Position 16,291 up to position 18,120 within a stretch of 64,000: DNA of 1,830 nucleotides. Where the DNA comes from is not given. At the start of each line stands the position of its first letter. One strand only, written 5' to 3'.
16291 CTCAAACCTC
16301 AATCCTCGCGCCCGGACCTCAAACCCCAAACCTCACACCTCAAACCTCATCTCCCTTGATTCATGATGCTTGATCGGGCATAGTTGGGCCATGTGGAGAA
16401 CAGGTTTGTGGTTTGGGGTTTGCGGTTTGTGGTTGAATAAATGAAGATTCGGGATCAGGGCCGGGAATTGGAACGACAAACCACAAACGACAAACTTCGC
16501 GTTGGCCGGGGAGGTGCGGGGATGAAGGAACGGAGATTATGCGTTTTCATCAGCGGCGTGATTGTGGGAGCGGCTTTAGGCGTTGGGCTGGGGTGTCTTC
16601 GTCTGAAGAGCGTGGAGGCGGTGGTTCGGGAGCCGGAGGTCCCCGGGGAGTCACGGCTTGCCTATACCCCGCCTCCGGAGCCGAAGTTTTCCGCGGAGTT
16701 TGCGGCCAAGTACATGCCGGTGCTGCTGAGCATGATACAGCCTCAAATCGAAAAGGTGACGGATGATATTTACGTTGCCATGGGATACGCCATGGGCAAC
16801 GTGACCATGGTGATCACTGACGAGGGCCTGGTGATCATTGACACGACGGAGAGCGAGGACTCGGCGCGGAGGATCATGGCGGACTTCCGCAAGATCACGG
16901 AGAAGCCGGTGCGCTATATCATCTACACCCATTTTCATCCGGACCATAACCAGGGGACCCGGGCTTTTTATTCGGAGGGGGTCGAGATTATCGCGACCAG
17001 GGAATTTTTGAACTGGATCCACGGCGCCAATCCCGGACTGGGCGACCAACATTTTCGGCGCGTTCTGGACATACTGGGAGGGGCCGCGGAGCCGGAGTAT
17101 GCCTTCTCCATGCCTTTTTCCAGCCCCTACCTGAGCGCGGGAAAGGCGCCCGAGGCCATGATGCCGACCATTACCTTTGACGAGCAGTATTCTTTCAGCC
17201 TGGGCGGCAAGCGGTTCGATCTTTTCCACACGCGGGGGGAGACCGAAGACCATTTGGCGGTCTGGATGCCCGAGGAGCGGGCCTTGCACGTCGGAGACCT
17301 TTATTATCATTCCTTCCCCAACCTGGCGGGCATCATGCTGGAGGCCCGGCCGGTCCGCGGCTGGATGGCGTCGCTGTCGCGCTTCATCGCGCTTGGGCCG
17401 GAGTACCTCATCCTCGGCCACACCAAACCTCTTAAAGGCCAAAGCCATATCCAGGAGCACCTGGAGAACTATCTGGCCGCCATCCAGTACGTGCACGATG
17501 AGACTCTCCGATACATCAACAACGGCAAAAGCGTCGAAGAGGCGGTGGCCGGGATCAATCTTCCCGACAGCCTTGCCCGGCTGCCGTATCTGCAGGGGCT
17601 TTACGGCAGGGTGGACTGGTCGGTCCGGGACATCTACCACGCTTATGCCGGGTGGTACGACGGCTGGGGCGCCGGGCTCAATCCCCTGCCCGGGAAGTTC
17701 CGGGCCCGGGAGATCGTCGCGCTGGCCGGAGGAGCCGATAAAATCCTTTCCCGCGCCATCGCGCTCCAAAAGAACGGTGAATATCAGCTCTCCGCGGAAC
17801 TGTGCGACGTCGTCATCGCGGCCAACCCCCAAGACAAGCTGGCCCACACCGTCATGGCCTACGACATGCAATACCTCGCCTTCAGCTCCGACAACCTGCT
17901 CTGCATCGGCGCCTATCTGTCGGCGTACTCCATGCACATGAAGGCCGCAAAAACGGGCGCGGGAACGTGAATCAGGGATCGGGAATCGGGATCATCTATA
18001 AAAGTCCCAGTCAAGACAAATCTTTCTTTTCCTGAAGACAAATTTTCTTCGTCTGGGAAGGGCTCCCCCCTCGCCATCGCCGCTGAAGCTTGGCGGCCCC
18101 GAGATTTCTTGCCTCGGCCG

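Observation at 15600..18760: MBL-fold sulfatase-like gene flanked by two directly repeated composite blocks of about 0.8 kb with the same module order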

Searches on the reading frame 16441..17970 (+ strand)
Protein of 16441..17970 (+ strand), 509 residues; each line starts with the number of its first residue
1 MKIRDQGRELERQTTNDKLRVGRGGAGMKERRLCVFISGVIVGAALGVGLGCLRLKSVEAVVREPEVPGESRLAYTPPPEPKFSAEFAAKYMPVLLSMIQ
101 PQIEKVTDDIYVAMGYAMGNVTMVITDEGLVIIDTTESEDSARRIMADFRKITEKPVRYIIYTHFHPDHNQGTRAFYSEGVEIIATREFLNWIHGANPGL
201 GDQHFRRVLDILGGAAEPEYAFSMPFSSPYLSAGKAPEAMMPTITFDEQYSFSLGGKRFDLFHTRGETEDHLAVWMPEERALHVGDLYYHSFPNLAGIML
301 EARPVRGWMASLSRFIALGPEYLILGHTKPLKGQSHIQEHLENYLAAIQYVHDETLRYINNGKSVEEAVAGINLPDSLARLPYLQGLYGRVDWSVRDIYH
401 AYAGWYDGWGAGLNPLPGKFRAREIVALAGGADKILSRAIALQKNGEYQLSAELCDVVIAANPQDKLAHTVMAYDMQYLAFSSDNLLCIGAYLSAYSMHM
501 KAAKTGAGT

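Call 10: search_protein_families(library=pfam, proteins=[window:16441-17970:+], max_evalue=0.01)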
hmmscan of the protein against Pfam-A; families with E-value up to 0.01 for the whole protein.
window:16441-17970:+ (509 aa): 2 families
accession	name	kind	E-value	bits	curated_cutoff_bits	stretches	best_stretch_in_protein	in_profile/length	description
PF14863.12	Alkyl_sulf_dimr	-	4e-34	118.4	26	1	366-497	3-134/139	Alkyl sulfatase dimerisation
PF00753.33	Lactamase_B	-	8.4e-19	68.7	22.7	1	118-327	5-196/196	Metallo-beta-lactamase superfamily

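Call 12: find_encoding_contigs(protein=window:16441-17970:+, flank=10000, max_places=10)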
Protein window:16441-17970:+ (509 aa): no gene with exactly this product is on record in the collection.

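Call 14: find_encoding_contigs(protein=window:16522-17970:+, flank=10000, max_places=10)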
Protein window:16522-17970:+ (482 aa): 5 contigs read that carry it; 4 places shown.
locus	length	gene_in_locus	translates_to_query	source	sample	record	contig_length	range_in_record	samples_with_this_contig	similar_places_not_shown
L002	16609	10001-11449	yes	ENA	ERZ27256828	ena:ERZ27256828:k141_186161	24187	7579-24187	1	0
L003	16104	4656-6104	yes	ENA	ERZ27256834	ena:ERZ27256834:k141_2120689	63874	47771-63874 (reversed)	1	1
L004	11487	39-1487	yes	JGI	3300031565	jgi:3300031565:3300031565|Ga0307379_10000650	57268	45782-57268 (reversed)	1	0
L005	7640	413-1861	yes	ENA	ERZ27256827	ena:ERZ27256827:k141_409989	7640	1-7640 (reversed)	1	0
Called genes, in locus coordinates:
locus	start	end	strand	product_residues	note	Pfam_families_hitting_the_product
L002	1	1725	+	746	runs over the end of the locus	PF26626:DUF8201 (weak)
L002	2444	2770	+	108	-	PF00166:Cpn10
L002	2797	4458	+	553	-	-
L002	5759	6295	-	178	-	-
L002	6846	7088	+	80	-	-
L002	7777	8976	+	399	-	-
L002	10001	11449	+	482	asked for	PF00753:Lactamase_B, PF14863:Alkyl_sulf_dimr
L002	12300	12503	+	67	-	-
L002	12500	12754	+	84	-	PF05016:ParE_toxin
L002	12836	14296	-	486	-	-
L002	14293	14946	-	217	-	PF02254:TrkA_N, PF02080:TrkA_C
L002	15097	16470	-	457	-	PF02386:TrkH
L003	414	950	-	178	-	-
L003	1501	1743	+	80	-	-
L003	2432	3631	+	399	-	-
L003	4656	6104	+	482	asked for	PF00753:Lactamase_B, PF14863:Alkyl_sulf_dimr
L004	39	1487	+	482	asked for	PF00753:Lactamase_B, PF14863:Alkyl_sulf_dimr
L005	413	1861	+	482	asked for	PF00753:Lactamase_B, PF14863:Alkyl_sulf_dimr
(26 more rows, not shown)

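Call 58: search_protein_families(library=ncbifam, proteins=[window:16522-17970:+], max_evalue=0.001)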
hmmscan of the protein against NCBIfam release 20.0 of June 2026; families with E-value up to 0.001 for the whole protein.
window:16522-17970:+ (482 aa): 37 families (the best 25 are shown)
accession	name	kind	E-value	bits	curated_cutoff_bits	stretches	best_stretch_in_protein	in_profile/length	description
TIGR04559.1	SoxH_rel_PQQ_2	hypoth_equivalog_domain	3.4e-28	98.9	280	2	90-164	28-102/283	quinoprotein relay system zinc metallohydrolase 2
TIGR04558.1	SoxH_rel_PQQ_1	hypoth_equivalog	8.7e-21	74.2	300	2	78-175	20-115/285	quinoprotein relay system zinc metallohydrolase 1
NF012229.1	bla_class_B_core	domain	8e-16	58.5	100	1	86-250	13-139/139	metallo-beta-lactamase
NF033088.2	bla_subclass_B1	equivalog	4e-15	56.1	200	1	76-161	8-100/217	subclass B1 metallo-beta-lactamase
NF012146.1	blaB-IND-MUS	exception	2.9e-13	49.7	270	2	75-159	25-116/237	BlaB/IND/MUS family subclass B1 metallo-beta-lactamase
NF033087.1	bla_subclass_B2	equivalog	4.8e-13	49.4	240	1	77-161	5-91/221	subclass B2 metallo-beta-lactamase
NF012137.0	bla_xUS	exception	3.2e-12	46.5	400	1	75-156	25-113/246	MUS/TUS/MOC family subclass B1 metallo-beta-lactamase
NF000442.2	blaTUS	exception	6.3e-12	45.5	550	1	82-156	32-113/248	TUS family subclass B1 metallo-beta-lactamase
NF033107.1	blaB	exception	6.9e-11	42.2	500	2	75-159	27-118/247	BlaB family subclass B1 metallo-beta-lactamase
NF040860.1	blaWUS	exception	7.3e-11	41.8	540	1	75-155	25-112/246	WUS family subclass B1 metallo-beta-lactamase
NF038166.1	blaYEM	exception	2e-10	40.8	535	1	78-164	27-115/246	YEM family subclass B2 metallo-beta-lactamase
NF000441.2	blaMUS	exception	4.6e-09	36.1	540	1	92-156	49-113/246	MUS family subclass B1 metallo-beta-lactamase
NF033895.2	blaCAM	exception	2e-08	34.3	535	1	92-161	50-119/241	CAM family subclass B1 metallo-beta-lactamase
NF000329.2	bla_B2_CphA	exception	3.2e-08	33.5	500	1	78-162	33-119/253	CphA family subclass B2 metallo-beta-lactamase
TIGR03413.1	GSH_gloB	equivalog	5.8e-08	32.4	200.8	0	215-294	82-157/248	hydroxyacylglutathione hydrolase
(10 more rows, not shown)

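Call 64: find_homologous_proteins(query=window:16522-17970:+, max_evalue=1e-30)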
Query window:16522-17970:+ (482 aa): 242 proteins with E <= 1e-30 among 8000 candidates; the best 120 are listed.
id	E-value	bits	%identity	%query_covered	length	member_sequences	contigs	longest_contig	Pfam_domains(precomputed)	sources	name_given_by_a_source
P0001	0.0e+0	1110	100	100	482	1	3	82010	PF14863.13,PF00753.34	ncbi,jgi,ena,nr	ncbi:MAG TPA: alkyl/aryl-sulfatase [bacterium]|nr:alkyl/aryl-sulfatase [bacterium]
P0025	1.9e-283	958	85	100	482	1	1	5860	PF14863.13,PF00753.34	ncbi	-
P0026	2.9e-278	941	82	100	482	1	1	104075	PF14863.13,PF00753.34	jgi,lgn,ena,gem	-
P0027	1.9e-255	866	78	99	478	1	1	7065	PF14863.13,PF00753.34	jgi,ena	-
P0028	2.6e-246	836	74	100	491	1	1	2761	PF14863.13,PF00753.34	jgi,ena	-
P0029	4.2e-239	812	73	99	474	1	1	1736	PF14863.13,PF00753.34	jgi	-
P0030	2.6e-236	803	72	99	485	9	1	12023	PF14863.13,PF00753.34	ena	-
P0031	6.4e-233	792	71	99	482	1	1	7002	PF14863.13,PF00753.34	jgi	jgi:alkyl sulfatase BDS1-like metallo-beta-lactamase superfamily hydrolase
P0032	5.7e-230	782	69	99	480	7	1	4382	PF14863.13,PF00753.34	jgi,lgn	-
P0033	4.8e-224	763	69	99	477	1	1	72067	PF14863.13,PF00753.34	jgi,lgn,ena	-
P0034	3.6e-209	714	63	99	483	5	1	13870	PF14863.13,PF00753.34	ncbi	-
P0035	2.6e-204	698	64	98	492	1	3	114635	PF14863.13,PF00753.34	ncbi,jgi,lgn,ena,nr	ncbi:MAG TPA: alkyl/aryl-sulfatase [bacterium]|nr:alkyl/aryl-sulfatase [bacterium]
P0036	1.0e-202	692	62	99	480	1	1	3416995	PF14863.13,PF00753.34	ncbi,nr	ncbi:MAG: MBL fold metallo-hydrolase [Deltaproteobacteria bacterium]|nr:MAG: MBL fold metallo-hydrol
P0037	5.4e-202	690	65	93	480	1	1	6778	PF14863.13,PF00753.34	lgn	-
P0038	2.3e-191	655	60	98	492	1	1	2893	PF14863.13,PF00753.34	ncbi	-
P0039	1.5e-189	649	59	98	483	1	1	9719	PF14863.13,PF00753.34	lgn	-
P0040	1.2e-188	646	73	79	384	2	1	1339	PF14863.13,PF00753.34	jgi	jgi:alkyl sulfatase BDS1-like metallo-beta-lactamase superfamily hydrolase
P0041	2.2e-180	619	58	99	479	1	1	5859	PF14863.13,PF00753.34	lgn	-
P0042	5.7e-179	614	57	98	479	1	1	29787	PF14863.13,PF00753.34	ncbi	-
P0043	7.0e-179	614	57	99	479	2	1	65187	PF14863.13,PF00753.34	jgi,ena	-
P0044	2.5e-177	609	57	99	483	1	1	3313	PF14863.13,PF00753.34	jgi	jgi:alkyl sulfatase BDS1-like metallo-beta-lactamase superfamily hydrolase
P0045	1.8e-176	606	55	99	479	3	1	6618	PF14863.13,PF00753.34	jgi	jgi:alkyl sulfatase BDS1-like metallo-beta-lactamase superfamily hydrolase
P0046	5.4e-176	604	56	98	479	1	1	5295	PF14863.13,PF00753.34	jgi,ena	-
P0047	3.3e-175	602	57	98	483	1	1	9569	PF14863.13,PF00753.34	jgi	-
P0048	7.4e-175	600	56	99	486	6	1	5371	PF14863.13,PF00753.34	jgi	-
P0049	4.7e-173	594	55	99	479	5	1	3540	PF14863.13,PF00753.34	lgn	-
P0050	5.2e-172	591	55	99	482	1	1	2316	PF14863.13,PF00753.34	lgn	-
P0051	1.3e-171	590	55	99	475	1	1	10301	PF14863.13,PF00753.34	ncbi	-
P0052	1.9e-171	589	56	98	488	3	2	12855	PF14863.13,PF00753.34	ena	-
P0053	2.6e-170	585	56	99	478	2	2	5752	PF14863.13,PF00753.34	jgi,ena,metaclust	metaclust:\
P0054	5.8e-170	584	54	100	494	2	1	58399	PF14863.13,PF00753.34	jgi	-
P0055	5.3e-169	581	56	97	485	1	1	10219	PF14863.13,PF00753.34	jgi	jgi:alkyl sulfatase BDS1-like metallo-beta-lactamase superfamily hydrolase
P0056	1.6e-168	579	56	99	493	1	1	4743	PF14863.13,PF00753.34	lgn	-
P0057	1.1e-165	570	55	98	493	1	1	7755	PF14863.13,PF00753.34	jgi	jgi:alkyl sulfatase BDS1-like metallo-beta-lactamase superfamily hydrolase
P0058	2.2e-165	569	54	98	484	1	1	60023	PF14863.13,PF00753.34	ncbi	-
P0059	1.6e-163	563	55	96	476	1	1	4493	PF14863.13,PF00753.34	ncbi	-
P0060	1.7e-163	563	56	96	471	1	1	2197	PF14863.13,PF00753.34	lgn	-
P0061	5.2e-163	561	55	99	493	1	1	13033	PF14863.13,PF00753.34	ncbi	ncbi:MAG: alkyl/aryl-sulfatase [bacterium]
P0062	2.7e-162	559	53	99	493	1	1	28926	PF14863.13,PF00753.34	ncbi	-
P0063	2.8e-162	559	53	100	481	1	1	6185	PF14863.13,PF00753.34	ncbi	-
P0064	5.2e-162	558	52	98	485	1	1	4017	PF14863.13,PF00753.34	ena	-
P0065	7.1e-162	558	52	99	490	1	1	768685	PF14863.13,PF00753.34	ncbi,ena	-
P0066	1.2e-161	557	54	94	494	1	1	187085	PF14863.13,PF00753.34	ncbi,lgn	-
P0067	9.8e-159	547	54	98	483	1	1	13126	PF14863.13,PF00753.34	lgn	-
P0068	5.7e-158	545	52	99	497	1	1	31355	PF14863.13,PF00753.34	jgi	-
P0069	8.8e-158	544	52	98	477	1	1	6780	PF14863.13,PF00753.34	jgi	jgi:linear primary-alkylsulfatase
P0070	9.0e-158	544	60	83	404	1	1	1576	PF14863.13,PF00753.34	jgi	jgi:alkyl sulfatase BDS1-like metallo-beta-lactamase superfamily hydrolase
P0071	1.5e-157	543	54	98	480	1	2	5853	PF14863.13,PF00753.34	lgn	-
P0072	1.5e-157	543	53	99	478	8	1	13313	PF12706.14,PF14863.13,PF00753.34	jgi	jgi:alkyl sulfatase BDS1-like metallo-beta-lactamase superfamily hydrolase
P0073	2.4e-157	543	53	99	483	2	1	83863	PF12706.14,PF14863.13,PF00753.34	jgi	-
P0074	5.4e-157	541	53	99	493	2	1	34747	PF14863.13,PF00753.34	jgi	-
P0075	3.1e-156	539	54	97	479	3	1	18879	PF14863.13,PF00753.34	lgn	-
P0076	3.1e-156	539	53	99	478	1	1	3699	PF12706.14,PF14863.13,PF00753.34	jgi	jgi:alkyl sulfatase BDS1-like metallo-beta-lactamase superfamily hydrolase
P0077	5.3e-154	532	56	93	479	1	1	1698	PF12706.14,PF14863.13,PF00753.34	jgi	-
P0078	5.4e-154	532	52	99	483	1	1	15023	PF12706.14,PF14863.13,PF00753.34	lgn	-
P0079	6.9e-154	531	55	93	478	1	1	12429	PF12706.14,PF14863.13,PF00753.34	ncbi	-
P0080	1.6e-153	530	52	99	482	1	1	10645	PF14863.13,PF00753.34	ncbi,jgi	jgi:alkyl sulfatase BDS1-like metallo-beta-lactamase superfamily hydrolase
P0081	1.7e-153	530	55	94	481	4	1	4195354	PF12706.14,PF14863.13,PF00753.34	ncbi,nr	ncbi:MAG: alkyl/aryl-sulfatase [Deltaproteobacteria bacterium]|nr:MAG: alkyl/aryl-sulfatase [Deltapr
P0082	1.8e-153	530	55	94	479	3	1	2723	PF12706.14,PF14863.13,PF00753.34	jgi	jgi:alkyl sulfatase BDS1-like metallo-beta-lactamase superfamily hydrolase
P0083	2.0e-153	530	54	93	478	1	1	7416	PF12706.14,PF14863.13,PF00753.34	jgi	jgi:alkyl sulfatase BDS1-like metallo-beta-lactamase superfamily hydrolase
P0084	9.0e-153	528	51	99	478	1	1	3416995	PF12706.14,PF14863.13,PF00753.34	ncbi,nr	ncbi:MAG: alkyl/aryl-sulfatase [Deltaproteobacteria bacterium]|nr:MAG: alkyl/aryl-sulfatase [Deltapr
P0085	1.0e-152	527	53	94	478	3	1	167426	PF14863.13,PF00753.34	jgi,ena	-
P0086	1.2e-152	527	54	97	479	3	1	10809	PF14863.13,PF00753.34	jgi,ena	-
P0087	4.5e-152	525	55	94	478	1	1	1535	PF12706.14,PF14863.13,PF00753.34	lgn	-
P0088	4.9e-152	525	55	94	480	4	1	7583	PF12706.14,PF14863.13,PF00753.34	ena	-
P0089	8.9e-152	524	77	61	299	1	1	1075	PF14863.13,PF00753.34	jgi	jgi:alkyl sulfatase BDS1-like metallo-beta-lactamase superfamily hydrolase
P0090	1.4e-151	524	52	98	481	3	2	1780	PF14863.13,PF00753.34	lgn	-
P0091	2.7e-151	523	53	99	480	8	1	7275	PF14863.13,PF00753.34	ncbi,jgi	ncbi:MAG: alkyl/aryl-sulfatase [Desulfobacteraceae bacterium]|jgi:alkyl sulfatase BDS1-like metallo-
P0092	4.3e-151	522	55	93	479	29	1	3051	PF12706.14,PF14863.13,PF00753.34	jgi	jgi:alkyl sulfatase BDS1-like metallo-beta-lactamase superfamily hydrolase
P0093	6.1e-151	522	52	97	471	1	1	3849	PF14863.13,PF00753.34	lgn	-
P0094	1.4e-150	520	54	93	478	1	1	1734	PF12706.14,PF14863.13,PF00753.34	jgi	jgi:alkyl sulfatase BDS1-like metallo-beta-lactamase superfamily hydrolase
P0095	1.8e-150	520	54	97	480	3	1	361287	PF12706.14,PF14863.13,PF00753.34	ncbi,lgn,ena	-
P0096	1.9e-150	520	53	93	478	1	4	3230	PF14863.13,PF00753.34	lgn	-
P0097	2.3e-150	520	53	98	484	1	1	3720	PF14863.13,PF00753.34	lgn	-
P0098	2.8e-150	519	54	93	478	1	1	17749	PF12706.14,PF14863.13,PF00753.34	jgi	jgi:alkyl sulfatase BDS1-like metallo-beta-lactamase superfamily hydrolase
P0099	3.0e-150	519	53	93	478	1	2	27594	PF12706.14,PF14863.13,PF00753.34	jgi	jgi:alkyl sulfatase BDS1-like metallo-beta-lactamase superfamily hydrolase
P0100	6.4e-150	518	53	99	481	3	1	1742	PF12706.14,PF14863.13,PF00753.34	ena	-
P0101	9.0e-150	518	61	79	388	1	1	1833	PF14863.13,PF00753.34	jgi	jgi:alkyl sulfatase BDS1-like metallo-beta-lactamase superfamily hydrolase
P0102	1.4e-149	517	54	93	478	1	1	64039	PF12706.14,PF14863.13,PF00753.34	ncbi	-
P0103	1.5e-149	517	51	95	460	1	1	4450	PF14863.13,PF00753.34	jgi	jgi:alkyl sulfatase BDS1-like metallo-beta-lactamase superfamily hydrolase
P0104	2.0e-149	517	53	93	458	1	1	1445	PF12706.14,PF14863.13,PF00753.34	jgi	jgi:alkyl sulfatase BDS1-like metallo-beta-lactamase superfamily hydrolase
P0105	2.1e-149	516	51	99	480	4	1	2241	PF14863.13,PF00753.34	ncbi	-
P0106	3.7e-149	516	54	91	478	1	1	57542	PF12706.14,PF14863.13,PF00753.34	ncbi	-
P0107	8.0e-149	515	53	94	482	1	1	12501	PF14863.13,PF00753.34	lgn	-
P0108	1.0e-148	514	54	93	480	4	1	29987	PF14863.13,PF00753.34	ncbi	-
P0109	1.7e-148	513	54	93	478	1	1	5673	PF12706.14,PF14863.13,PF00753.34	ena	-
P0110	2.0e-148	513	52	93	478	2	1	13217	PF12706.14,PF14863.13,PF00753.34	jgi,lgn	jgi:alkyl sulfatase BDS1-like metallo-beta-lactamase superfamily hydrolase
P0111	2.8e-148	513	52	94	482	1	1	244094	PF14863.13,PF00753.34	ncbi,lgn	-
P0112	4.0e-148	512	52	96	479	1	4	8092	PF14863.13,PF00753.34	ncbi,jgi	-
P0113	4.3e-148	512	53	93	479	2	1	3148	PF12706.14,PF14863.13,PF00753.34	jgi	jgi:alkyl sulfatase BDS1-like metallo-beta-lactamase superfamily hydrolase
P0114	1.1e-147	511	53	93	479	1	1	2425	PF14863.13,PF00753.34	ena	-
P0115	5.4e-147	509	51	99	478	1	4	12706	PF14863.13,PF00753.34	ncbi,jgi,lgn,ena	-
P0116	7.4e-147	508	52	98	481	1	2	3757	PF12706.14,PF14863.13,PF00753.34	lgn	-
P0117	1.0e-146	508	54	92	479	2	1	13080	PF12706.14,PF14863.13,PF00753.34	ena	-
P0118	1.4e-146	507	54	92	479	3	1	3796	PF14863.13,PF00753.34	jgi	jgi:alkyl sulfatase BDS1-like metallo-beta-lactamase superfamily hydrolase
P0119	2.8e-146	506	52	94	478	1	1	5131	PF14863.13,PF00753.34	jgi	jgi:alkyl sulfatase BDS1-like metallo-beta-lactamase superfamily hydrolase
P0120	3.3e-146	506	51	99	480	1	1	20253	PF14863.13,PF00753.34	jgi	jgi:alkyl sulfatase BDS1-like metallo-beta-lactamase superfamily hydrolase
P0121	7.3e-146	505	53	94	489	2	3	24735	PF12706.14,PF14863.13,PF00753.34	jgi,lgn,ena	-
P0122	8.3e-146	505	54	94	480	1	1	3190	PF14863.13,PF00753.34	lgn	-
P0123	2.2e-145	503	52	98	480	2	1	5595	PF12706.14,PF14863.13,PF00753.34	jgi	jgi:alkyl sulfatase BDS1-like metallo-beta-lactamase superfamily hydrolase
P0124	3.2e-145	503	52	93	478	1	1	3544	PF14863.13,PF00753.34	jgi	jgi:alkyl sulfatase BDS1-like metallo-beta-lactamase superfamily hydrolase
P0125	3.7e-145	502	52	93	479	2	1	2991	PF14863.13,PF00753.34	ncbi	-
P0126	4.2e-144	499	51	93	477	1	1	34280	PF14863.13,PF00753.34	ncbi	ncbi:MAG: alkyl/aryl-sulfatase [Pseudomonadota bacterium]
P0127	6.6e-144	498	53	93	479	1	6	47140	PF14863.13,PF00753.34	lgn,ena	-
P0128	1.2e-143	497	53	92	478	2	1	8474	PF12706.14,PF14863.13,PF00753.34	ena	-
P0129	2.3e-143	497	52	94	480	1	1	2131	PF14863.13,PF00753.34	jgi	jgi:alkyl sulfatase BDS1-like metallo-beta-lactamase superfamily hydrolase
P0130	2.9e-143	496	52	94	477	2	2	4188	PF14863.13,PF00753.34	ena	-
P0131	9.9e-143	494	52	98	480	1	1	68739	PF14863.13,PF00753.34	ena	-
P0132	3.4e-142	493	51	92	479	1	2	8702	PF14863.13,PF00753.34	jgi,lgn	-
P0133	3.6e-142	493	49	99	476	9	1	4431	PF14863.13,PF00753.34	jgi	-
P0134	4.8e-142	492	51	96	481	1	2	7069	PF14863.13,PF00753.34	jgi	jgi:alkyl sulfatase BDS1-like metallo-beta-lactamase superfamily hydrolase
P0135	5.4e-142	492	49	99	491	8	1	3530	PF12706.14,PF14863.13,PF00753.34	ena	-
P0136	1.1e-141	491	51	98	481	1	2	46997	PF14863.13,PF00753.34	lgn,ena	-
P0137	1.3e-141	491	52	99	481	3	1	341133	PF14863.13,PF00753.34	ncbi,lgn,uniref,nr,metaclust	ncbi:alkyl/aryl-sulfatase [Desulfatibacillum aliphaticivorans]|uniref:alkyl/aryl-sulfatase n=1 Tax=D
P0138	2.0e-141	490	52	94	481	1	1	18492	PF14863.13,PF00753.34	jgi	jgi:alkyl sulfatase BDS1-like metallo-beta-lactamase superfamily hydrolase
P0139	6.1e-141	489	52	91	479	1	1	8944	PF12706.14,PF14863.13,PF00753.34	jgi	-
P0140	1.0e-140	488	52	94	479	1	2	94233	PF14863.13,PF00753.34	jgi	-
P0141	2.7e-140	486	51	94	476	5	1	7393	PF14863.13,PF00753.34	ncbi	-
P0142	3.5e-140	486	49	98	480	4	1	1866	PF12706.14,PF14863.13,PF00753.34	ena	-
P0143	6.9e-140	485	53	92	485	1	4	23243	PF14863.13,PF00753.34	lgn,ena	-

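Call 65: find_encoding_contigs(protein=P0026, flank=10000, max_places=3)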
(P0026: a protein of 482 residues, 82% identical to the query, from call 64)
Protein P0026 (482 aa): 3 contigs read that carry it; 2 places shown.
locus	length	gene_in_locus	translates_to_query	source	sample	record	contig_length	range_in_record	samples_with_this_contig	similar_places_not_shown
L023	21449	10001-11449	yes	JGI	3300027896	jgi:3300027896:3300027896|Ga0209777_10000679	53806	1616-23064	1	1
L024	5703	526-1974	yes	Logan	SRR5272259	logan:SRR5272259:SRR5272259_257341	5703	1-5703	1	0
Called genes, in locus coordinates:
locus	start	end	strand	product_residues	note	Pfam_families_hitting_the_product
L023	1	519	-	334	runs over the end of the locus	PF19300:BPD_transp_1_N, PF00528:BPD_transp_1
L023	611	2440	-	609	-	PF13522:GATase_6, PF13537:GATase_7, PF01380:SIS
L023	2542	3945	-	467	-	PF00483:NTP_transferase, PF01128:IspD, PF12804:NTP_transf_3, PF14602:Hexapep_2 (faint), PF25084:LbH_EIF2B, PF25087:GMPPB_C, PF00132:Hexapep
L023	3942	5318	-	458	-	PF02878:PGM_PMM_I, PF02879:PGM_PMM_II, PF02880:PGM_PMM_III, PF00408:PGM_PMM_IV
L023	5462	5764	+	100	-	-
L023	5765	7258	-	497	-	PF02113:Peptidase_S13, PF13354:Beta-lactamase2 (faint)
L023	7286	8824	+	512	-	PF00496:SBP_bac_5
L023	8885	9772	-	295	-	PF00291:PALP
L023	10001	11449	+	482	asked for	PF00753:Lactamase_B, PF14863:Alkyl_sulf_dimr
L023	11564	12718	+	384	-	PF01208:URO-D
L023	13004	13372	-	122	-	-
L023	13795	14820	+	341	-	PF01548:DEDD_Tnp_IS110, PF02371:Transposase_20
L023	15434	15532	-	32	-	-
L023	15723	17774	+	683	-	PF00072:Response_reg, PF13428:TPR_14 (faint), PF03705:CheR_N (weak), PF01739:CheR, PF07719:TPR_2 (faint), PF13181:TPR_8 (faint), PF00515:TPR_1 (weak), PF13414:TPR_11 (weak), +4 more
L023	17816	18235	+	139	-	PF00072:Response_reg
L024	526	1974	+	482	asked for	PF00753:Lactamase_B, PF14863:Alkyl_sulf_dimr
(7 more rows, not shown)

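Call 66: find_encoding_contigs(protein=P0025, flank=10000, max_places=3)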
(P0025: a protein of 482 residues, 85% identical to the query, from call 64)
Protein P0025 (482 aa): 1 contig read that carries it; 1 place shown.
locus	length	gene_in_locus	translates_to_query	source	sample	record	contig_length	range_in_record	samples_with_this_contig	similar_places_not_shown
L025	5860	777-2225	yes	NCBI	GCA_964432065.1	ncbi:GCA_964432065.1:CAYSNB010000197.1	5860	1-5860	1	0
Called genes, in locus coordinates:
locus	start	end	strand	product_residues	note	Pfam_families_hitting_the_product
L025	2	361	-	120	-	?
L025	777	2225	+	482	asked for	PF00753:Lactamase_B, PF14863:Alkyl_sulf_dimr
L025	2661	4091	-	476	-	-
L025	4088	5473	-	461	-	-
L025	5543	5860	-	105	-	?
